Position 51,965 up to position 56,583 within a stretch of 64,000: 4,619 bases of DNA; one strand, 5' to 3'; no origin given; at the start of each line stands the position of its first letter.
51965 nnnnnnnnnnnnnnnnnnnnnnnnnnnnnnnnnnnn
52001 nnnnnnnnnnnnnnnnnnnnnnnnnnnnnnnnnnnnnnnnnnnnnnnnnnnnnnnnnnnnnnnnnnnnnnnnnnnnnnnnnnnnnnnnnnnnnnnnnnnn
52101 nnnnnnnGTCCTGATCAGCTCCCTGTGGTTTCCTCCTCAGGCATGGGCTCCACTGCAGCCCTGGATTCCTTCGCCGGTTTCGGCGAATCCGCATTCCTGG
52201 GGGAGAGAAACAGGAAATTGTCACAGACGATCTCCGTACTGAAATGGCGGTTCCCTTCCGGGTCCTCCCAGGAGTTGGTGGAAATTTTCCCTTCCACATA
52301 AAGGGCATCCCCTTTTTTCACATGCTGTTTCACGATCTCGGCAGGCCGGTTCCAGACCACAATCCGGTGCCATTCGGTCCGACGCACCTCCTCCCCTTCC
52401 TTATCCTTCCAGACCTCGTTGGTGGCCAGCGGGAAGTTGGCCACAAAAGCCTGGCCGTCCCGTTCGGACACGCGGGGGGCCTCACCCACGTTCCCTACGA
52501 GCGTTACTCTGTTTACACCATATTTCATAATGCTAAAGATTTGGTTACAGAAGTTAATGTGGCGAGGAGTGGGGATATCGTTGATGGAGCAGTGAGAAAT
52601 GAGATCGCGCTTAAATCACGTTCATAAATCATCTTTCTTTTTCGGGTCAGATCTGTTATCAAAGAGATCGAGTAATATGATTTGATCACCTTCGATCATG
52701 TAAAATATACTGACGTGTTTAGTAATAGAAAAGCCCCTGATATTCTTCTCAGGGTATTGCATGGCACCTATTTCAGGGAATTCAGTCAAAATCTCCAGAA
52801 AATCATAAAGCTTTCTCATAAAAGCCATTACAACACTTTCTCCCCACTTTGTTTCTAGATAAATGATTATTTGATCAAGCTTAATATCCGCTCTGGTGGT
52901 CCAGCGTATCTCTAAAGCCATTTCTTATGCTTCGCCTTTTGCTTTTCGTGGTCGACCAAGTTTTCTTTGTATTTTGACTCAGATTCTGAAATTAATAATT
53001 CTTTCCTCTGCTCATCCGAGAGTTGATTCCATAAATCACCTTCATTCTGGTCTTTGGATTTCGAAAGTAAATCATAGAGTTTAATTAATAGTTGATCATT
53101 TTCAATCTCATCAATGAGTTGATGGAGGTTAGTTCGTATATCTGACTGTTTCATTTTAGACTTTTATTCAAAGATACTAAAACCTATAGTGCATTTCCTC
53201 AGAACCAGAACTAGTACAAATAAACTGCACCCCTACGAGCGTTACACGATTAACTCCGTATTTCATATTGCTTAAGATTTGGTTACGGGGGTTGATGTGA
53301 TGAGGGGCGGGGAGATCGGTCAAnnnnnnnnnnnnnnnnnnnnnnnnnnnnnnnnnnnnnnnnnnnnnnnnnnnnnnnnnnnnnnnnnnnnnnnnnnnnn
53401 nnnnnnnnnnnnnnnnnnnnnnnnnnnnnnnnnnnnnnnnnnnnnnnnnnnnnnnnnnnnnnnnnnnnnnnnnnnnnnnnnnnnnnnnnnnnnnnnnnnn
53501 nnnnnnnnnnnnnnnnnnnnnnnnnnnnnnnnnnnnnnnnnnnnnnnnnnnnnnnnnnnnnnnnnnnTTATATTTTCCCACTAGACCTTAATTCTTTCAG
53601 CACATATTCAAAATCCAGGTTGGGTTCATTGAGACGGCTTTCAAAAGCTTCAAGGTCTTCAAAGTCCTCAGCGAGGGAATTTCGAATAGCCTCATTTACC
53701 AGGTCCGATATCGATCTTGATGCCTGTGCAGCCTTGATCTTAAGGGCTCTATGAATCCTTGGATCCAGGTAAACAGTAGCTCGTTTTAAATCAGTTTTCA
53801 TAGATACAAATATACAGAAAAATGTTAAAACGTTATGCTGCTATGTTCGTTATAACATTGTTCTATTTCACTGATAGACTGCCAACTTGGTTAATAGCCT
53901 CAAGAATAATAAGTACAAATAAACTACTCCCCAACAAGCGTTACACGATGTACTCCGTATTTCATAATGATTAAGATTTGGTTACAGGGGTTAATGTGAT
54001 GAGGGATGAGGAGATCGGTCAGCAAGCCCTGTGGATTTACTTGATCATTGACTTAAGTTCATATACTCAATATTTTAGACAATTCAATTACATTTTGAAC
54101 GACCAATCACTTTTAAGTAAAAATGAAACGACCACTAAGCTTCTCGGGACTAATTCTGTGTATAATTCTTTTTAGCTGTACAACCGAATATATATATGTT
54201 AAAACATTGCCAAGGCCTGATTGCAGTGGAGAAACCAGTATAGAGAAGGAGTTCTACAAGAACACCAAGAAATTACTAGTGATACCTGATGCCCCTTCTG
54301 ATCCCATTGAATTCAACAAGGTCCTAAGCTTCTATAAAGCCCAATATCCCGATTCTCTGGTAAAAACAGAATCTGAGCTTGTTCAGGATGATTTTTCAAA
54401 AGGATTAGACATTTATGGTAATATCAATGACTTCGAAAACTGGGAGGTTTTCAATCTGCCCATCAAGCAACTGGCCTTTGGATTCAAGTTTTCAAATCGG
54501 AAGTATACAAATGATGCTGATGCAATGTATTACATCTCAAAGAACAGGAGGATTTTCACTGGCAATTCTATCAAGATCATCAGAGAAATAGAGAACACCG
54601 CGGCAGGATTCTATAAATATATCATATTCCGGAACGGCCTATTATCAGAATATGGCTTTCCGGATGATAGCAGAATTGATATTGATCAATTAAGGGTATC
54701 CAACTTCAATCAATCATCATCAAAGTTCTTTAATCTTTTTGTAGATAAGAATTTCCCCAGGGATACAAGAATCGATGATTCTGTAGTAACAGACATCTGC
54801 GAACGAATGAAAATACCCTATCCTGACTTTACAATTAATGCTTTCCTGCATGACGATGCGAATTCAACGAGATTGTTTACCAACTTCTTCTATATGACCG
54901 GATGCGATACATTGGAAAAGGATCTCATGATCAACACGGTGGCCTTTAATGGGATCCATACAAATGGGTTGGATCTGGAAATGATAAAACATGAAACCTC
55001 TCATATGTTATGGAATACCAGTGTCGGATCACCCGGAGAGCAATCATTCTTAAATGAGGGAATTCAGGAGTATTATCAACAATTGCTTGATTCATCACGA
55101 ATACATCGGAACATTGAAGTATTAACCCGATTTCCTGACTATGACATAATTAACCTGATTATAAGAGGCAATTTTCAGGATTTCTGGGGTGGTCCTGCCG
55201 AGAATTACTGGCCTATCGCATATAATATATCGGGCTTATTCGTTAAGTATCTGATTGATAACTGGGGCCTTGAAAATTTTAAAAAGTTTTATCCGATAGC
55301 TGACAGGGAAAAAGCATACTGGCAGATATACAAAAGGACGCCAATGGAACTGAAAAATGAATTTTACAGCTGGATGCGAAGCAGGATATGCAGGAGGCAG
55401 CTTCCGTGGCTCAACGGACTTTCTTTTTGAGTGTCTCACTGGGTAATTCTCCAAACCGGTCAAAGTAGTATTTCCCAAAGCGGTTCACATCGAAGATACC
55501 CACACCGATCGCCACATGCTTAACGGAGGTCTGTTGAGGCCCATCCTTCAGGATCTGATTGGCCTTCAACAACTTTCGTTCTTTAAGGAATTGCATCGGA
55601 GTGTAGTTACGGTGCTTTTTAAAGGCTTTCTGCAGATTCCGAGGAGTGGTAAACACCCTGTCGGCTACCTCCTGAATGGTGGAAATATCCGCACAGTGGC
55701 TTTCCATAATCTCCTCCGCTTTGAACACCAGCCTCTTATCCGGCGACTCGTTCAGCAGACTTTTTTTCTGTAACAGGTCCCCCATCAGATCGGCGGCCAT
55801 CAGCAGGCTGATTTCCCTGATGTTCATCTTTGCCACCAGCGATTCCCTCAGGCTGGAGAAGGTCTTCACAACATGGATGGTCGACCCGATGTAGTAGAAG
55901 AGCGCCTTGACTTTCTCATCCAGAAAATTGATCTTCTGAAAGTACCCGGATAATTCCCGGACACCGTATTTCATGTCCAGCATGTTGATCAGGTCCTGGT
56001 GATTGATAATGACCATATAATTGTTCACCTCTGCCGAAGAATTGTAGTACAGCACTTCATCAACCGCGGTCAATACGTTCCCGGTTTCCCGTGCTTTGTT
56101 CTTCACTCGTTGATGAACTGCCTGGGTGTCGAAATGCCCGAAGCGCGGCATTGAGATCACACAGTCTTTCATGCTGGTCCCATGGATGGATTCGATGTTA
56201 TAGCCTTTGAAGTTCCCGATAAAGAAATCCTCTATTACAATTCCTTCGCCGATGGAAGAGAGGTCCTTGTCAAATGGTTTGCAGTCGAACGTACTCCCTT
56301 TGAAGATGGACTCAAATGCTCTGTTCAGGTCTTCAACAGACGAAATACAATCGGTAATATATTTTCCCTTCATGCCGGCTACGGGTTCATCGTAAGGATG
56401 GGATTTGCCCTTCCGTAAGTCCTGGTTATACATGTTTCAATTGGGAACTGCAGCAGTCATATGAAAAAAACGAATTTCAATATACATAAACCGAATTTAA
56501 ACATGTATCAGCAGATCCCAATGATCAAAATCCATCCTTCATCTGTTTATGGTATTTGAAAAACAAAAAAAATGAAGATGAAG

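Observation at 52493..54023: Tandem duplication of the ssb 5' end separating toxin-antitoxin cassettes: serial site-specific insertion that regenerates the target gene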

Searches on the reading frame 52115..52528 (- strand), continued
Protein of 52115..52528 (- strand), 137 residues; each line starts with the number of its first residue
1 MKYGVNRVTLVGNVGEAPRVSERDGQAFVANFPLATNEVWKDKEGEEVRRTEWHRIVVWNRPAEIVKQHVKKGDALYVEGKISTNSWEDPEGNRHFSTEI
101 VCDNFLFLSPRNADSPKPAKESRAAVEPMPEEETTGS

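Call 73: find_encoding_contigs(protein=P0019, flank=10000, max_places=2)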
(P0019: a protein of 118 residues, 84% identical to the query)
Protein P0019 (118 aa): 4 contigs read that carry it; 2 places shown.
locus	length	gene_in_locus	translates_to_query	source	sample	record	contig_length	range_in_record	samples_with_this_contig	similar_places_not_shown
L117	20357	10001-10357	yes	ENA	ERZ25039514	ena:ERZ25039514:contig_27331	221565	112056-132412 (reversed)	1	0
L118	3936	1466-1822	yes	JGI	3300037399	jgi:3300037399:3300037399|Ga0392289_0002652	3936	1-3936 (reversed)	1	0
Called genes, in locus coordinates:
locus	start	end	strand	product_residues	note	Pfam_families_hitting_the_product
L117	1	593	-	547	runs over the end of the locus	PF00144:Beta-lactamase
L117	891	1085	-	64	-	PF00313:CSD, PF08206:OB_RNB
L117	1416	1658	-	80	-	-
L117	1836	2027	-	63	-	PF19578:DUF6090 (weak)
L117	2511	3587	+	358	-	PF02746:MR_MLE_N, PF13378:MR_MLE_C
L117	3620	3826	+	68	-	-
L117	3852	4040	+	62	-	-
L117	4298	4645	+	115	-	-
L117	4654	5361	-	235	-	-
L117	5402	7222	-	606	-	PF20256:MoCoBD_2, PF02738:MoCoBD_1, PF20256:MoCoBD_2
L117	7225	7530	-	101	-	PF20256:MoCoBD_2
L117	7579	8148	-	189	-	PF14066:DUF4256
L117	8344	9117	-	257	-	-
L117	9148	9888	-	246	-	PF19578:DUF6090 (weak)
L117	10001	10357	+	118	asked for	PF00436:SSB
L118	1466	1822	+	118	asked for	PF00436:SSB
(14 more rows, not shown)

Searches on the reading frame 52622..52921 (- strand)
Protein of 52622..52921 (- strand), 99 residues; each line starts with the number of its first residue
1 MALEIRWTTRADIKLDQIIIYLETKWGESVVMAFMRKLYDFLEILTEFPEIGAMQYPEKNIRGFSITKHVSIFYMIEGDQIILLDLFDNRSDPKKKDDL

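Call 6: search_protein_families(library=pfam, proteins=[window:52622-52921:-], max_evalue=0.01)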
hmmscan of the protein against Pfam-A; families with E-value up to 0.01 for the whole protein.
window:52622-52921:- (99 aa): 1 family
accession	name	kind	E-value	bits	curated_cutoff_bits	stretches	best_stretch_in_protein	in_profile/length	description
PF05016.21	ParE_toxin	-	1.2e-07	32.6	23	1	5-90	1-86/89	ParE toxin of type II toxin-antitoxin system, parDE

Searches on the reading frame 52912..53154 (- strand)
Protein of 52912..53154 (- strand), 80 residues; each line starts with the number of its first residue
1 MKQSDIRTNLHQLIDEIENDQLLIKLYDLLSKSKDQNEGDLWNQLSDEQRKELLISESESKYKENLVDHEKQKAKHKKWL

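Call 6: search_protein_families(library=pfam, proteins=[window:52912-53154:-], max_evalue=0.01)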
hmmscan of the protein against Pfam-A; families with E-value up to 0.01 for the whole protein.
window:52912-53154:- (80 aa): 0 families

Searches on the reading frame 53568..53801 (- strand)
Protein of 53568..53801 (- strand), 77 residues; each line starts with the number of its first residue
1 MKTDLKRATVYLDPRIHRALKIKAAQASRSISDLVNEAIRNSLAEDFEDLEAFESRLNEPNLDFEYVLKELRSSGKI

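Call 6: search_protein_families(library=pfam, proteins=[window:53568-53801:-], max_evalue=0.01)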
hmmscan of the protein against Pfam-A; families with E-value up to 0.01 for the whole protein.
window:53568-53801:- (77 aa): 3 families
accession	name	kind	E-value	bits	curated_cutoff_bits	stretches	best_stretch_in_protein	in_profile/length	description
PF20605.4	Antitox_RHH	-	0.00011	22.7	27.2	1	9-39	8-38/50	Antitoxin-like ribbon-helix-helix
PF22513.2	FitA-like_RHH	-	0.00043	20.6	27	1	12-40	8-36/39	Antitoxin FitA-like, ribbon-helix-helix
PF09274.16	ParG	-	0.0054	17.3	21.4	0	5-45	34-74/76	ParG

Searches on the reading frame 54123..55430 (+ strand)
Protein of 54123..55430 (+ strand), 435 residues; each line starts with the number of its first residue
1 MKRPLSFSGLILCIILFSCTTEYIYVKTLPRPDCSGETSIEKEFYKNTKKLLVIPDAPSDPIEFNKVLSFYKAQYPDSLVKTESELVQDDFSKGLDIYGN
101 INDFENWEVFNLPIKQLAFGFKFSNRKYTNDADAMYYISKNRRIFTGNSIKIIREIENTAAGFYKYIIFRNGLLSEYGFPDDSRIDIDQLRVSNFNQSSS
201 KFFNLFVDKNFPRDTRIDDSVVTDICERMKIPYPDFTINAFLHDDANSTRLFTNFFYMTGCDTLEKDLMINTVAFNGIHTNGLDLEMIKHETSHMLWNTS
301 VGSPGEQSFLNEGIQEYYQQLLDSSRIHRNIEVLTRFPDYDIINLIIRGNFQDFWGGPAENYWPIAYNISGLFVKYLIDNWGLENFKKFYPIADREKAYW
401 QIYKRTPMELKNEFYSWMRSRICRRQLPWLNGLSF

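Call 6: search_protein_families(library=pfam, proteins=[window:54123-55430:+], max_evalue=0.01)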
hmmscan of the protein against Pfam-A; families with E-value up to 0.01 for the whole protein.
window:54123-55430:+ (435 aa): 0 families

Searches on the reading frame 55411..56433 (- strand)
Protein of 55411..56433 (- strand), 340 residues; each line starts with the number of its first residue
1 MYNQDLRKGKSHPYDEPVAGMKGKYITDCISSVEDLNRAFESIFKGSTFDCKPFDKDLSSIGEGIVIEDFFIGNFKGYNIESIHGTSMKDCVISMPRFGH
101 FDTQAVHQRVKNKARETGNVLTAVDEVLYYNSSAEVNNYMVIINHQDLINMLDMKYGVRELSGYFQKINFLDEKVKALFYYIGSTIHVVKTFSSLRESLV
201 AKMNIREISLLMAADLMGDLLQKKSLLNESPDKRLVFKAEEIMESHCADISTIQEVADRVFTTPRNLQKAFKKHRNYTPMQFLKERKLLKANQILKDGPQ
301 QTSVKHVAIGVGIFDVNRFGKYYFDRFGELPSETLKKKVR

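Call 6: search_protein_families(library=pfam, proteins=[window:55411-56433:-], max_evalue=0.01)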
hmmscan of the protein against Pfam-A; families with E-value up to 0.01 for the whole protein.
window:55411-56433:- (340 aa): 1 family
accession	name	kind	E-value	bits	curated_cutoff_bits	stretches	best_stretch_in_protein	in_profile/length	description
PF12833.13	HTH_18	-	7.4e-16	58.7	33.6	1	257-336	2-79/80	Helix-turn-helix domain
